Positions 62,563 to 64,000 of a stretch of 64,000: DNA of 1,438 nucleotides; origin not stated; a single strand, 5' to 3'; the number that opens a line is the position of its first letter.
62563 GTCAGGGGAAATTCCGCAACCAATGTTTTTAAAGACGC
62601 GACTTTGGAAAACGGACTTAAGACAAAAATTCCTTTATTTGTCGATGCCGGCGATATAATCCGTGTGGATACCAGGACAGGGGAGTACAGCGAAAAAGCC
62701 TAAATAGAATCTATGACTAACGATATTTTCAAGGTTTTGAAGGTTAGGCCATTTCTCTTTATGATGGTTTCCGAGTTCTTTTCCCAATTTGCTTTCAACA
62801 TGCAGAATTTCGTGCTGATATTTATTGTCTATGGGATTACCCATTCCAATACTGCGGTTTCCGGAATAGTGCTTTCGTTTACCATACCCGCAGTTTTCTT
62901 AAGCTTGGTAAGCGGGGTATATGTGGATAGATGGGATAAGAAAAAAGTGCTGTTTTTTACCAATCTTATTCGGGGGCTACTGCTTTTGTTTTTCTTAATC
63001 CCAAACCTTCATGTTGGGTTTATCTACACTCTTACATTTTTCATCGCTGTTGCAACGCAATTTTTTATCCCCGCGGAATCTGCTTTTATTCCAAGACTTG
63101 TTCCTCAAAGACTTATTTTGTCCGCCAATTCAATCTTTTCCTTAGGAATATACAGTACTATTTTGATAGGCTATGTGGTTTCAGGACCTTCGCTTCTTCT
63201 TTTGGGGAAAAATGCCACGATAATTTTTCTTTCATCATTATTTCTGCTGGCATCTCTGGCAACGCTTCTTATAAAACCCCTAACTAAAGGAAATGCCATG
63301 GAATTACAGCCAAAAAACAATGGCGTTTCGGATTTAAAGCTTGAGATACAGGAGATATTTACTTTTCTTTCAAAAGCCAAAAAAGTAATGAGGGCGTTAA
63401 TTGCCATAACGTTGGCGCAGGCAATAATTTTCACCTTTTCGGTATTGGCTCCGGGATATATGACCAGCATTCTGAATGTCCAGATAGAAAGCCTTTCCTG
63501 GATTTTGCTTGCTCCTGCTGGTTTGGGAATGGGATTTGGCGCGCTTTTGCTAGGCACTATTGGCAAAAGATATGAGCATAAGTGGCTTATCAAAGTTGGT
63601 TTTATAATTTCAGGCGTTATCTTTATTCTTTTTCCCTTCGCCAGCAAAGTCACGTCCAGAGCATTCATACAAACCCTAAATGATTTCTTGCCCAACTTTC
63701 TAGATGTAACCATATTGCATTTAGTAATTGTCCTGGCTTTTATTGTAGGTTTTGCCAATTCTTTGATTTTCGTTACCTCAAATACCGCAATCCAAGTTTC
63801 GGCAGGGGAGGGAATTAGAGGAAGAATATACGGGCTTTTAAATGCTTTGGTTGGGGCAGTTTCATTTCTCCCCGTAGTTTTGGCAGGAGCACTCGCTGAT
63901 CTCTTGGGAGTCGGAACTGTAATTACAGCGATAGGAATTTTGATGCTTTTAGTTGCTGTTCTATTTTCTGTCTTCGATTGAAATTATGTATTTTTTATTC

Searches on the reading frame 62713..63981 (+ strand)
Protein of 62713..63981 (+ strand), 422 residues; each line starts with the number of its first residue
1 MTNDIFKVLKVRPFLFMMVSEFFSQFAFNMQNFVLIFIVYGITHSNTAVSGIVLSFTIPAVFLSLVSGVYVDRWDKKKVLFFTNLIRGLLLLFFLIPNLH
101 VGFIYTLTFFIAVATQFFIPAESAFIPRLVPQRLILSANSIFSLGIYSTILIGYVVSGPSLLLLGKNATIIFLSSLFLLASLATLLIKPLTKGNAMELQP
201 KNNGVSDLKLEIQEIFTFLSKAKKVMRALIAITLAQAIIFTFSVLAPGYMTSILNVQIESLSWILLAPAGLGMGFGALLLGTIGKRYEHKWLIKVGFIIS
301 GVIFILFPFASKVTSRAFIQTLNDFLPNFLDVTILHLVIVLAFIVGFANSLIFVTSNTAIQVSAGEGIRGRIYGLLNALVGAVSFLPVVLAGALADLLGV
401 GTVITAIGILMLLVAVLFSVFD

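Call 81: search_protein_families(library=pfam, proteins=[window:62713-63981:+], max_evalue=0.000001)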
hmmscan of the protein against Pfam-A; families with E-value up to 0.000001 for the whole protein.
window:62713-63981:+ (422 aa): 2 families
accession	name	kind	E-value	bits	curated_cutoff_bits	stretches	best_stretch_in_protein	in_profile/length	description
PF07690.21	MFS_1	-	1.1e-30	107.2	33.4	2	18-315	2-293/347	Major Facilitator Superfamily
PF05977.19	MFS_3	-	3.7e-09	36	27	1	13-419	11-391/524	Transmembrane secretion effector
